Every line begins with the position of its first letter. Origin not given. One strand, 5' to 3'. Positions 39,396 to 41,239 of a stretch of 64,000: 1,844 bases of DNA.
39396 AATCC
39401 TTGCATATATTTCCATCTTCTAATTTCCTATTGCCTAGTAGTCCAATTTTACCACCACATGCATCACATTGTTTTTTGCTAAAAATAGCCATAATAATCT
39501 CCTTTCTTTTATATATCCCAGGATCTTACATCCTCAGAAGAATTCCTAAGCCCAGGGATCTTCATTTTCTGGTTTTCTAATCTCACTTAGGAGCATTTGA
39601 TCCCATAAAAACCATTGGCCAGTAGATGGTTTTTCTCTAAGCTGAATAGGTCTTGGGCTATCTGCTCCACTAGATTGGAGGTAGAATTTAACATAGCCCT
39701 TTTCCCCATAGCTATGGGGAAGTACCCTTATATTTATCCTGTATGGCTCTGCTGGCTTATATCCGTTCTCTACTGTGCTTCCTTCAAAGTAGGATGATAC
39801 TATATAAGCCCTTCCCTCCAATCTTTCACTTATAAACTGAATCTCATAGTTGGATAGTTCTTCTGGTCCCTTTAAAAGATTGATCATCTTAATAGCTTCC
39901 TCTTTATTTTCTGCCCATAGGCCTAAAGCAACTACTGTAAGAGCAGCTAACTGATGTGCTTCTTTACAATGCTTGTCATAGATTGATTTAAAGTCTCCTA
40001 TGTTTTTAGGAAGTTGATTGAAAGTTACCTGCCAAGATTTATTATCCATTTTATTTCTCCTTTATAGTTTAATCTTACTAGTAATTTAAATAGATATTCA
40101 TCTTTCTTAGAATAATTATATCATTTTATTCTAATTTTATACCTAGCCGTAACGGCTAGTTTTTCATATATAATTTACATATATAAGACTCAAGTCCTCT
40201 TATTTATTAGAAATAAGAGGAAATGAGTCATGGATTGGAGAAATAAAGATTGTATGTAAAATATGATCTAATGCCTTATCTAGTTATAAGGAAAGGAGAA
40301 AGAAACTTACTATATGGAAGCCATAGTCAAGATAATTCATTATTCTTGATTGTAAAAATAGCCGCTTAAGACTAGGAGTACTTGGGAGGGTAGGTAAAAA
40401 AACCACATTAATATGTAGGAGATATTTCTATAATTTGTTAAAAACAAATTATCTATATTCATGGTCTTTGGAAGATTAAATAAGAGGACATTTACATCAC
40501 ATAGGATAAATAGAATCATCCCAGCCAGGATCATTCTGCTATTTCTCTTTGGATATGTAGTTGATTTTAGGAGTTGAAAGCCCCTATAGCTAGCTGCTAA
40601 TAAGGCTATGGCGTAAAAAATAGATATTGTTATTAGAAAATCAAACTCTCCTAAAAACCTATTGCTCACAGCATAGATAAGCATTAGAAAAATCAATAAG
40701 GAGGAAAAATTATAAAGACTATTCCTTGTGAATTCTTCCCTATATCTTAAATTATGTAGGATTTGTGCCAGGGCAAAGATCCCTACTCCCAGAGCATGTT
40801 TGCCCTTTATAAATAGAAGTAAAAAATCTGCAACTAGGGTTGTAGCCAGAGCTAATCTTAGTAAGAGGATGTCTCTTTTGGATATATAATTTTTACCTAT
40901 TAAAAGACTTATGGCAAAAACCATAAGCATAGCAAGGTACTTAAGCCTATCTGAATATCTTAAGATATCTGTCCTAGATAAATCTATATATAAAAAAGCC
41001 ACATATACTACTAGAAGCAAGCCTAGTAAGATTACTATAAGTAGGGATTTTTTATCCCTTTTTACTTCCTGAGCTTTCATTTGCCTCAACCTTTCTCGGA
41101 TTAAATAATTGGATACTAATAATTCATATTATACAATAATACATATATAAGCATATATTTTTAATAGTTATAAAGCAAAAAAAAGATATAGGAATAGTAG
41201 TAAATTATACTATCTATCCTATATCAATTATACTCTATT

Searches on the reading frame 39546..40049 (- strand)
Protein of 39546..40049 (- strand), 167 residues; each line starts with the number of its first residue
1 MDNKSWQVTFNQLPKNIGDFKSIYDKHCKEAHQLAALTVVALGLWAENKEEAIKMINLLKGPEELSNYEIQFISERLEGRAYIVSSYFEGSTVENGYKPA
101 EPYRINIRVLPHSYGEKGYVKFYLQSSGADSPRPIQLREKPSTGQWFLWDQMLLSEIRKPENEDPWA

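Call 58: search_protein_families(library=pfam, proteins=[window:39546-40049:-], max_evalue=0.00001)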
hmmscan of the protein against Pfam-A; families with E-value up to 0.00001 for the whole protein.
window:39546-40049:- (167 aa): 1 family
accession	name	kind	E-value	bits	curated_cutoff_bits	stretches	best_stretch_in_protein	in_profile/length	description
PF22043.2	DUF6935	-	2.4e-52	177.6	27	1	11-161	1-158/158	Domain of unknown function (DUF6935)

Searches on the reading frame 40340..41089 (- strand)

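Call 59: search_protein_families(library=pfam, proteins=[window:40340-41089:-], max_evalue=0.00001)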
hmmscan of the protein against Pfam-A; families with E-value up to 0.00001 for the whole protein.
window:40340-41089:- (249 aa): 1 family
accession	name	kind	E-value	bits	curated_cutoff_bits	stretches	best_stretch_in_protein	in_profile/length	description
PF07947.19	YhhN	-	7e-09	36.1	25.6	1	50-242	6-181/182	YhhN family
